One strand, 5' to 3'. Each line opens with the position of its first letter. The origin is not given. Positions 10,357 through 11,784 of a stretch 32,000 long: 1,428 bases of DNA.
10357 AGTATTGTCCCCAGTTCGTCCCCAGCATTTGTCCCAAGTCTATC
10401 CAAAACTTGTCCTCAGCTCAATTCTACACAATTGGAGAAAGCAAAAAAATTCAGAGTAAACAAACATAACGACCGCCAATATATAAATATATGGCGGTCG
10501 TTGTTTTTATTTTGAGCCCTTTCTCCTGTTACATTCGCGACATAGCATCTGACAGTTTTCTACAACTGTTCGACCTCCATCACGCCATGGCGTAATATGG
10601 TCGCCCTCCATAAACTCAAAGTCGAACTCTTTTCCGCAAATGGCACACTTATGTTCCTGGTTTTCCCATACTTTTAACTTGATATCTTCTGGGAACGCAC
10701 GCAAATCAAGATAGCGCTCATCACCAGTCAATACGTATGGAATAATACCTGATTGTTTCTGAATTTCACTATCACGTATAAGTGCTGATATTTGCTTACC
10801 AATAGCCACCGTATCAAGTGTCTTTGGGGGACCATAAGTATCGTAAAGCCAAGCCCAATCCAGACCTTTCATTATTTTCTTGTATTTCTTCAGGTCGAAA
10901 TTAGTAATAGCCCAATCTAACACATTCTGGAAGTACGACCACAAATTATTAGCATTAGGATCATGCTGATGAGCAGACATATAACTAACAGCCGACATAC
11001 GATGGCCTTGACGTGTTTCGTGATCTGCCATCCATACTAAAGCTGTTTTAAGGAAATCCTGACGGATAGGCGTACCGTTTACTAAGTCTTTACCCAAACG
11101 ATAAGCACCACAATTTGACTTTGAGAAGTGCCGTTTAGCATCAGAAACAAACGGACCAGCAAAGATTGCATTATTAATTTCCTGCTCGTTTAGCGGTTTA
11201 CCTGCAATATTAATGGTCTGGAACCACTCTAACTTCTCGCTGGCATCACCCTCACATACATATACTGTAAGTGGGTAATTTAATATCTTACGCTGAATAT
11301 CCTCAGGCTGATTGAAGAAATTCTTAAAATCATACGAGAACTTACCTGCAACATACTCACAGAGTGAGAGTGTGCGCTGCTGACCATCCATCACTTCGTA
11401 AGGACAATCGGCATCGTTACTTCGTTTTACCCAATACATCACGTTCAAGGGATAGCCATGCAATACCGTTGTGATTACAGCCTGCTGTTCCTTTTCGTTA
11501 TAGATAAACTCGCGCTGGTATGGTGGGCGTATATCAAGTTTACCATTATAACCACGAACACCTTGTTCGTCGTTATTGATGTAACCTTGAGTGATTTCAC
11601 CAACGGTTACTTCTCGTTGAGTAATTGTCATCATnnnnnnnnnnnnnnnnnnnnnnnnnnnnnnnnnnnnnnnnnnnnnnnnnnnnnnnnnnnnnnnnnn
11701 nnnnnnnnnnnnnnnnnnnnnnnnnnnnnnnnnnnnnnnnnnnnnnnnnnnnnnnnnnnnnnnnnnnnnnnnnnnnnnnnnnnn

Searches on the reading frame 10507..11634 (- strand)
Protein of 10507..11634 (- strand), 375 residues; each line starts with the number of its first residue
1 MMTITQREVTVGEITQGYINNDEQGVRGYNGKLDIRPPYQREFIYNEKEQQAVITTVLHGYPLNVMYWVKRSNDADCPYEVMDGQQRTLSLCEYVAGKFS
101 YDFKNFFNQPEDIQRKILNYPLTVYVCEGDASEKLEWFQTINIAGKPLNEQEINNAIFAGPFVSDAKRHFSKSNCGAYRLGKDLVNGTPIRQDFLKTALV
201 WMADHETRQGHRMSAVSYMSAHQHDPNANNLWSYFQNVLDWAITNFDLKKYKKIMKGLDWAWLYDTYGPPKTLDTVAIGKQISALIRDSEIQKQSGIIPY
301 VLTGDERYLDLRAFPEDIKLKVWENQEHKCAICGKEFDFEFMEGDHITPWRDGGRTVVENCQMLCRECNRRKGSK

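Call 3: search_protein_families(library=pfam, proteins=[window:10507-11634:-], max_evalue=0.01)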
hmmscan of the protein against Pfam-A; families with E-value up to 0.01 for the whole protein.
window:10507-11634:- (375 aa): 4 families
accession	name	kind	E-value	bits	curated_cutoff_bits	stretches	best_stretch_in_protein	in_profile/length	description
PF03235.19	GmrSD_N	-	7.3e-18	65.8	33.2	1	34-158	12-198/199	GmrSD restriction endonuclease, N-terminal domain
PF01844.29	HNH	-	3.4e-15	56.4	21.4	1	330-374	1-46/47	HNH endonuclease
PF14279.12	HNH_5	-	2.2e-11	44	27.5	1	330-375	1-46/56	HNH endonuclease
PF02945.21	Endonuclease_7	-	0.0062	16.9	23.6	0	319-374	15-65/82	Recombination endonuclease VII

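Call 4: search_protein_families(library=padloc, proteins=[window:10507-11634:-], max_evalue=0.01)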
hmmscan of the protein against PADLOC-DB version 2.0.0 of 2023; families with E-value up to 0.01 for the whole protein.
window:10507-11634:- (375 aa): 7 families
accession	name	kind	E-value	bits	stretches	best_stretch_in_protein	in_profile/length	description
PDLC03418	REase_II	-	1.5e-115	384.3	1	2-374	1-371/372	Type II restriction enzyme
PDLC03877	NsnA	-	2.5e-23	81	1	30-163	62-205/385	-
PDLC04027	PD-T4-2_A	-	5.4e-10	36.9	1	30-173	49-210/363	-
PDLC04150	HEC-05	-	0.00039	17.4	0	37-69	25-58/583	-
PDLC03656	mREase_IV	-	0.0047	14.7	1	316-371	191-254/277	Type IV methyl-directed restriction enzyme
PDLC04151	HEC-05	-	0.0047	13.7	0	37-69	43-76/600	-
PDLC00352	PtuB1|PtuB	-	0.0078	13.9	0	311-369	30-93/206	Unknown function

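Call 5: search_protein_families(library=ncbifam, proteins=[window:10507-11634:-], max_evalue=0.01)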
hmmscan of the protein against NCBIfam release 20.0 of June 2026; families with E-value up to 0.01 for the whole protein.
window:10507-11634:- (375 aa): 2 families
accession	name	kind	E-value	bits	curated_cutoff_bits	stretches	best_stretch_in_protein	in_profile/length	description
NF049971.1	CRISPR_Cas9d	exception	4.6e-07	28.8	375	1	316-374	534-595/986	type II CRISPR RNA-guided endonuclease Cas9d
NF040563.1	guided_IscB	equivalog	5.3e-07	29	175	1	318-374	183-237/314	RNA-guided endonuclease IscB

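Call 6: search_solved_structures(query=window:10507-11634:-, max_evalue=0.1, show_alignments=2)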
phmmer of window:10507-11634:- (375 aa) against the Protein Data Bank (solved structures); distinct sequences matched with E-value up to 0.1: 10.
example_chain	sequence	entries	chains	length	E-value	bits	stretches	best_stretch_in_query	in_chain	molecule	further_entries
8d2k_A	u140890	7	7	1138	0.00015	24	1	318-374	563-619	CRISPR-associated endonuclease, Csn1 family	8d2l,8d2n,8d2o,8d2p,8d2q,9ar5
4h9d_A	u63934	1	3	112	0.0009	21.4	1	322-372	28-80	HNH endonuclease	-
8w2z_A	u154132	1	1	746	0.0041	19.2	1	324-373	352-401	HNH nuclease domain-containing protein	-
8zq9_B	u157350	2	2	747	0.0041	19.2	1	324-373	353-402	a protein | HNH nuclease domain-containing protein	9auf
8w2s_A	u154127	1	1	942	0.0054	18.8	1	324-373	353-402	HNH nuclease domain-containing protein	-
6ghc_A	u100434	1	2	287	0.011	17.8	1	312-371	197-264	5-methylcytosine-specific restriction enzyme A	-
9lgi_A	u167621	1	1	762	0.015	17.3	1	324-373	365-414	HNH nuclease domain-containing protein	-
9k32_A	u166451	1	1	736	0.018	17.1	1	325-374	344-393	HNH nuclease domain-containing protein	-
6me0_C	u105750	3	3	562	0.095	14.7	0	317-372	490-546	Maturase reverse transcriptase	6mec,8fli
8zdr_C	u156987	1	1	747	0.096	14.7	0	324-373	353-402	a protein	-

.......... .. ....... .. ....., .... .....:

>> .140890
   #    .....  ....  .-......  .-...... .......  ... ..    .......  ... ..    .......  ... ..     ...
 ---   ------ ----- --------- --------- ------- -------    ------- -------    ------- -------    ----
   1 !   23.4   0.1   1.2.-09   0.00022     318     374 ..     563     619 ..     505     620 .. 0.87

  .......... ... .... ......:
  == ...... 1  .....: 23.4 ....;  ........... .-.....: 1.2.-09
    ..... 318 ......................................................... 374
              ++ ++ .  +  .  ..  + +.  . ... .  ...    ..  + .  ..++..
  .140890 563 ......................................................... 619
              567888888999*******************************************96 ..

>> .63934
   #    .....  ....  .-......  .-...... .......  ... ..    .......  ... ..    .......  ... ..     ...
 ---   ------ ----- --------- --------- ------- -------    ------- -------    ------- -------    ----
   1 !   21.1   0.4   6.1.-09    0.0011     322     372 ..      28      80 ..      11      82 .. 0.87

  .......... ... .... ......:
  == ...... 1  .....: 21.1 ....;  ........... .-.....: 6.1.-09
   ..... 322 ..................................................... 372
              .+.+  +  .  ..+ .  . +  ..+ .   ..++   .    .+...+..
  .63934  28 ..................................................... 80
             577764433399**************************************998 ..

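Call 8: search_protein_families(library=phrogs, proteins=[window:10507-11634:-], max_evalue=0.001)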
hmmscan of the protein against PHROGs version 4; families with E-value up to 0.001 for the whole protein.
window:10507-11634:- (375 aa): 26 families (the best 25 are shown)
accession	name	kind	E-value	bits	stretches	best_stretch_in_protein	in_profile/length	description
phrog_1583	-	unknown function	1.7e-22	80.8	1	21-156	32-171/417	-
phrog_2598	-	unknown function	2.8e-20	73.7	1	3-164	26-185/352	-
phrog_1035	-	DNA, RNA and nucleotide metabolism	4.4e-13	50.7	1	318-375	146-213/271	endonuclease VII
phrog_2118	-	DNA, RNA and nucleotide metabolism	4.2e-12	47.2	1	313-374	162-223/301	HNH endonuclease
phrog_338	-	DNA, RNA and nucleotide metabolism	5e-11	43.6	1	325-375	205-262/340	HNH endonuclease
phrog_2214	-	DNA, RNA and nucleotide metabolism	1.2e-10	42.1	1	318-374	184-238/429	HNH endonuclease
phrog_6050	-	DNA, RNA and nucleotide metabolism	9.8e-10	38.8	1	316-374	300-359/402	HNH endonuclease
phrog_1271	-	DNA, RNA and nucleotide metabolism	1.3e-09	38.9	1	313-375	253-318/361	HNH endonuclease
phrog_589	-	DNA, RNA and nucleotide metabolism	2.3e-09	38.2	1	317-373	81-139/179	HNH endonuclease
phrog_16726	-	DNA, RNA and nucleotide metabolism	1.8e-08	35.5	1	319-375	85-143/308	HNH endonuclease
phrog_333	-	DNA, RNA and nucleotide metabolism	2.2e-08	35.3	1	314-374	21-80/138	HNH endonuclease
phrog_7785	-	DNA, RNA and nucleotide metabolism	5.2e-08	34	1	312-374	55-113/147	HNH endonuclease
phrog_144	-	DNA, RNA and nucleotide metabolism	1.4e-07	32.3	1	320-373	77-133/175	HNH endonuclease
phrog_8660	-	DNA, RNA and nucleotide metabolism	2.7e-07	31.9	1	319-374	116-178/196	HNH endonuclease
phrog_26759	-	unknown function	2.4e-05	23.8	1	30-106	20-96/593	-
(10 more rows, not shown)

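Call 9: find_homologous_proteins(query=window:10507-11634:-, max_evalue=0.00001)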
Query window:10507-11634:- (375 aa): 8000 proteins with E <= 0.00001 among 8000 candidates; the best 120 are listed.
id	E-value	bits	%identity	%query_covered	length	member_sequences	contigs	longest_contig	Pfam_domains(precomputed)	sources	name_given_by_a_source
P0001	3.9e-239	811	91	99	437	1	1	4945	PF01844.30,PF14279.13,PF03235.20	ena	-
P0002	4.2e-235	798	90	100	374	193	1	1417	PF01844.30,PF14279.13,PF03235.20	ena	-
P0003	1.8e-234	796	89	100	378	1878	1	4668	PF01844.30,PF14279.13,PF03235.20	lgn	-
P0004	5.0e-233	791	88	100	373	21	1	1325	PF01844.30,PF14279.13,PF03235.20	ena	-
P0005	2.9e-232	788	87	100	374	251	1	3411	PF01844.30,PF14279.13,PF03235.20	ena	-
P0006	8.0e-232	787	86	100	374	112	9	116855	PF01844.30,PF14279.13,PF03235.20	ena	-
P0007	8.7e-232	787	88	100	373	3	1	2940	PF01844.30,PF14279.13,PF03235.20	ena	-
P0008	5.8e-231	784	87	100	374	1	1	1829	PF01844.30,PF14279.13,PF03235.20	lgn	-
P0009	2.3e-230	782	88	98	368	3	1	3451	PF01844.30,PF14279.13,PF03235.20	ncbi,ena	-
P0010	2.7e-230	782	87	100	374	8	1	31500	PF01844.30,PF14279.13,PF03235.20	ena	-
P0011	5.1e-230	781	87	100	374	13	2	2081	PF01844.30,PF14279.13,PF03235.20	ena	-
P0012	6.1e-230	781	86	100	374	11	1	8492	PF01844.30,PF14279.13,PF03235.20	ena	-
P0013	1.5e-229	780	87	100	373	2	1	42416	PF01844.30,PF14279.13,PF03235.20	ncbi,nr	ncbi:MAG: DUF262 domain-containing protein [Paludibacteraceae bacterium]|nr:DUF262 domain-containing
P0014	2.1e-229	779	86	100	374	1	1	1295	PF01844.30,PF14279.13,PF03235.20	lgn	-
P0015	2.8e-229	779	86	100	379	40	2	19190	PF01844.30,PF14279.13,PF03235.20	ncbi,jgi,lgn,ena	-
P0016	1.1e-228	777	86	100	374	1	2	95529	PF01844.30,PF14279.13,PF03235.20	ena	-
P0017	1.3e-228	776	86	100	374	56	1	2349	PF01844.30,PF14279.13,PF03235.20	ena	-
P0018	1.4e-228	776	86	100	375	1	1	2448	PF01844.30,PF14279.13,PF03235.20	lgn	-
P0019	1.5e-228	776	86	100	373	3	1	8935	PF01844.30,PF14279.13,PF03235.20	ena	-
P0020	1.7e-228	776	86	100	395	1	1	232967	PF01844.30,PF14279.13,PF03235.20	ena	-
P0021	1.7e-228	776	86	100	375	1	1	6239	PF01844.30,PF14279.13,PF03235.20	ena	-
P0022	2.2e-228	776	87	100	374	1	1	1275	PF01844.30,PF14279.13,PF03235.20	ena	-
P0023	2.4e-228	776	86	100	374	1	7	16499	PF01844.30,PF14279.13,PF03235.20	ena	-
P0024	2.4e-228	776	86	100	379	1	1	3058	PF01844.30,PF14279.13,PF03235.20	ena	-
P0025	3.1e-228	775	86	100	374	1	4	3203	PF01844.30,PF14279.13,PF03235.20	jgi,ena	jgi:hypothetical protein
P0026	3.5e-228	775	87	100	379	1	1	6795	PF01844.30,PF14279.13,PF03235.20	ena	-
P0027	4.7e-228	775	86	100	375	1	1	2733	PF01844.30,PF14279.13,PF03235.20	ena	-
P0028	1.6e-227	773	86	100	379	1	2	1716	PF01844.30,PF14279.13,PF03235.20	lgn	-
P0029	2.3e-227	772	85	100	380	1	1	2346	PF01844.30,PF14279.13,PF03235.20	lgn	-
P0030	2.6e-227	772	86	100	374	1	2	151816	PF01844.30,PF14279.13,PF03235.20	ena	-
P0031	3.7e-227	772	86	100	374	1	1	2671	PF01844.30,PF14279.13,PF03235.20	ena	-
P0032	6.8e-227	771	85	100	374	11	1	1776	PF01844.30,PF14279.13,PF03235.20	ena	-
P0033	1.0e-226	770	85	100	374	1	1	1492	PF01844.30,PF14279.13,PF03235.20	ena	-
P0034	1.4e-226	770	86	100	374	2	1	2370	PF01844.30,PF14279.13,PF03235.20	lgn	-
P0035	1.4e-226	770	86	100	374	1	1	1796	PF01844.30,PF14279.13,PF03235.20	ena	-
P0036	1.8e-226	769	85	100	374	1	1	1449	PF01844.30,PF14279.13,PF03235.20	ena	-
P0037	1.9e-226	769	86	100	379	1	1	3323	PF01844.30,PF14279.13,PF03235.20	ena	-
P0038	2.4e-226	769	86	100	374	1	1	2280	PF01844.30,PF14279.13,PF03235.20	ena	-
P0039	2.4e-226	769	85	100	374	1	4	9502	PF01844.30,PF14279.13,PF03235.20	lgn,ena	-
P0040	4.2e-226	768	85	100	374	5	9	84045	PF01844.30,PF14279.13,PF03235.20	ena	-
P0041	5.2e-226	768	85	100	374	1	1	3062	PF01844.30,PF14279.13,PF03235.20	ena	-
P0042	5.6e-226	768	85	100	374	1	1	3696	PF01844.30,PF14279.13,PF03235.20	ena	-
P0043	5.6e-226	768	83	100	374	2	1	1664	PF01844.30,PF14279.13,PF03235.20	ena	-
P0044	5.7e-226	768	85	100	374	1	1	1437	PF01844.30,PF14279.13,PF03235.20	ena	-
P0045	5.8e-226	768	86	100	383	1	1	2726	PF01844.30,PF14279.13,PF03235.20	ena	-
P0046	6.3e-226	768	86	100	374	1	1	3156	PF01844.30,PF14279.13,PF03235.20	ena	-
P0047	6.8e-226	767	85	100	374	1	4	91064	PF01844.30,PF14279.13,PF03235.20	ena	-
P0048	1.0e-225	767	85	100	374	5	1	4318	PF01844.30,PF14279.13,PF03235.20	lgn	-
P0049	1.2e-225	767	84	100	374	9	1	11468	PF01844.30,PF14279.13,PF03235.20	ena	-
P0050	1.3e-225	767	85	100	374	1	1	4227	PF01844.30,PF14279.13,PF03235.20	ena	-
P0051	1.3e-225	767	85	100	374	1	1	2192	PF01844.30,PF14279.13,PF03235.20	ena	-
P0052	1.9e-225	766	84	100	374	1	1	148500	PF01844.30,PF14279.13,PF03235.20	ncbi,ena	-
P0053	2.3e-225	766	85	100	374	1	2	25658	PF01844.30,PF14279.13,PF03235.20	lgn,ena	-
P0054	2.6e-225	766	84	100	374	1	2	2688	PF01844.30,PF14279.13,PF03235.20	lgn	-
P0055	3.7e-225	765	85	100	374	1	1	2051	PF01844.30,PF14279.13,PF03235.20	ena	-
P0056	3.8e-225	765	84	100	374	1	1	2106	PF01844.30,PF14279.13,PF03235.20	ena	-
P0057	4.3e-225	765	86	100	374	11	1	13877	PF01844.30,PF14279.13,PF03235.20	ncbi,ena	-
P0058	5.0e-225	765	84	100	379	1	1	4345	PF01844.30,PF14279.13,PF03235.20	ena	-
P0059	5.4e-225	765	84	100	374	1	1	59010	PF01844.30,PF14279.13,PF03235.20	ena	-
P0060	6.1e-225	764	84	100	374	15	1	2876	PF01844.30,PF14279.13,PF03235.20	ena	-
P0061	6.9e-225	764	84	100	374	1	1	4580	PF01844.30,PF14279.13,PF03235.20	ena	-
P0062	8.1e-225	764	84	100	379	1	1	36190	PF01844.30,PF14279.13,PF03235.20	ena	-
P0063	1.1e-224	764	84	100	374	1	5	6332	PF01844.30,PF14279.13,PF03235.20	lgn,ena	-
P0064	1.1e-224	763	85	100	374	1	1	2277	PF01844.30,PF14279.13,PF03235.20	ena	-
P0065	1.1e-224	763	85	100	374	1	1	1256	PF01844.30,PF14279.13,PF03235.20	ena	-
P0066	1.4e-224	763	84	100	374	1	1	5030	PF01844.30,PF14279.13,PF03235.20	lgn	-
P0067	1.5e-224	763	84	100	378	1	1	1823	PF01844.30,PF14279.13,PF03235.20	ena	-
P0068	1.7e-224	763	85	100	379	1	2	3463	PF01844.30,PF14279.13,PF03235.20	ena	-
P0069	1.8e-224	763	84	100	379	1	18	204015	PF01844.30,PF14279.13,PF03235.20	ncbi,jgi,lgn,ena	-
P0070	2.2e-224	762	84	100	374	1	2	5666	PF01844.30,PF14279.13,PF03235.20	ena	-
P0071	2.8e-224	762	85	100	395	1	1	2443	PF01844.30,PF14279.13,PF03235.20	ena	-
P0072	2.9e-224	762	85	100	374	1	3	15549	PF01844.30,PF14279.13,PF03235.20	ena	-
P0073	3.5e-224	762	83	100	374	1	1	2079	PF01844.30,PF14279.13,PF03235.20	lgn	-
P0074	3.5e-224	762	84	100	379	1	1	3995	PF01844.30,PF14279.13,PF03235.20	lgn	-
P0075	3.7e-224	762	84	100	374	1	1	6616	PF01844.30,PF14279.13,PF03235.20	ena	-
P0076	4.1e-224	762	85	100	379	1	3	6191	PF01844.30,PF14279.13,PF03235.20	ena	-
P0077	4.2e-224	762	85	100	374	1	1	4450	PF01844.30,PF14279.13,PF03235.20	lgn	-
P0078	4.6e-224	761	84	100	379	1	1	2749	PF01844.30,PF14279.13,PF03235.20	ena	-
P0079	4.8e-224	761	84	100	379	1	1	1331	PF01844.30,PF14279.13,PF03235.20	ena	-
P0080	4.8e-224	761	85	100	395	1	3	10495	PF01844.30,PF14279.13,PF03235.20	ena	-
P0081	4.9e-224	761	84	100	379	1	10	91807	PF01844.30,PF14279.13,PF03235.20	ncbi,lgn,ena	-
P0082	5.6e-224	761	85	100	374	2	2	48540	PF01844.30,PF14279.13,PF03235.20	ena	-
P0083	5.6e-224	761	85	100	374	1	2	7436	PF01844.30,PF14279.13,PF03235.20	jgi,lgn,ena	jgi:hypothetical protein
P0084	6.7e-224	761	85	100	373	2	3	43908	PF01844.30,PF14279.13,PF03235.20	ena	-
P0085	6.8e-224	761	84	100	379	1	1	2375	PF01844.30,PF14279.13,PF03235.20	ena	-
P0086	6.9e-224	761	84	100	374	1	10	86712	PF01844.30,PF14279.13,PF03235.20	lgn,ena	-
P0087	7.0e-224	761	84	100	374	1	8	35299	PF01844.30,PF14279.13,PF03235.20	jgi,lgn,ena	jgi:hypothetical protein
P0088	7.1e-224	761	84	100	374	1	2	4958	PF01844.30,PF14279.13,PF03235.20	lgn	-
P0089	8.1e-224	761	84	100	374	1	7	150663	PF01844.30,PF14279.13,PF03235.20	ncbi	-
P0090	8.2e-224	761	85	100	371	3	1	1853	PF01844.30,PF14279.13,PF03235.20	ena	-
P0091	9.2e-224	760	84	100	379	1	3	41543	PF01844.30,PF14279.13,PF03235.20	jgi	-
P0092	9.8e-224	760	84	100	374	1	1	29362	PF01844.30,PF14279.13,PF03235.20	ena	-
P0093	1.1e-223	760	84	100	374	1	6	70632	PF01844.30,PF14279.13,PF03235.20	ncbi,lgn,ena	-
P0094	1.2e-223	760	85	100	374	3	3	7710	PF01844.30,PF14279.13,PF03235.20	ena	-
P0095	1.3e-223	760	84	100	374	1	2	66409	PF01844.30,PF14279.13,PF03235.20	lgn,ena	-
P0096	1.3e-223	760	84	100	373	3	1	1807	PF01844.30,PF14279.13,PF03235.20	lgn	-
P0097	1.3e-223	760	85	100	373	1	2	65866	PF01844.30,PF14279.13,PF03235.20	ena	-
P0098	1.3e-223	760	84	100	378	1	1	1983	PF01844.30,PF14279.13,PF03235.20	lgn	-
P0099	1.5e-223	760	84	100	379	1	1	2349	PF01844.30,PF14279.13,PF03235.20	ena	-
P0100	1.5e-223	760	85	100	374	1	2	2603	PF01844.30,PF14279.13,PF03235.20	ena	-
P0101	1.6e-223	760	83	100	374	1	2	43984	PF01844.30,PF14279.13,PF03235.20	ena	-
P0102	1.6e-223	760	84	100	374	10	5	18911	PF01844.30,PF14279.13,PF03235.20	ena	-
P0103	1.7e-223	760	84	100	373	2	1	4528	PF01844.30,PF14279.13,PF03235.20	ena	-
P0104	2.0e-223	759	85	100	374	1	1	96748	PF01844.30,PF14279.13,PF03235.20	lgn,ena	-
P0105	2.3e-223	759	84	100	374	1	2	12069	PF01844.30,PF14279.13,PF03235.20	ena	-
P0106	2.6e-223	759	83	100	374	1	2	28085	PF01844.30,PF14279.13,PF03235.20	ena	-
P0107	2.6e-223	759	84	100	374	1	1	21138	PF01844.30,PF14279.13,PF03235.20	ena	-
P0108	3.1e-223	759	85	100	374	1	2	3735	PF01844.30,PF14279.13,PF03235.20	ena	-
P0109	3.2e-223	759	84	100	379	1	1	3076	PF01844.30,PF14279.13,PF03235.20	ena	-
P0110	3.3e-223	759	84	100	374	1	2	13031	PF01844.30,PF14279.13,PF03235.20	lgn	-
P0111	3.4e-223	759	83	100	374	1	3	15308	PF01844.30,PF14279.13,PF03235.20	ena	-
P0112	3.4e-223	759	85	100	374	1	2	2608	PF01844.30,PF14279.13,PF03235.20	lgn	-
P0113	3.7e-223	758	84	100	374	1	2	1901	PF01844.30,PF14279.13,PF03235.20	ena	-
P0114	3.7e-223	758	85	100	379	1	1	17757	PF01844.30,PF14279.13,PF03235.20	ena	-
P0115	3.8e-223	758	84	100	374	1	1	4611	PF01844.30,PF14279.13,PF03235.20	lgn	-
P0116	4.0e-223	758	84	100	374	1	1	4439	PF01844.30,PF14279.13,PF03235.20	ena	-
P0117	4.1e-223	758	84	100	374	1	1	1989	PF01844.30,PF14279.13,PF03235.20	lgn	-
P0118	5.0e-223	758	83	100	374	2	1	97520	PF01844.30,PF14279.13,PF03235.20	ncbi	-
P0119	5.2e-223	758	83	100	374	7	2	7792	PF01844.30,PF14279.13,PF03235.20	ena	-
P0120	5.4e-223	758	83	100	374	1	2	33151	PF01844.30,PF14279.13,PF03235.20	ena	-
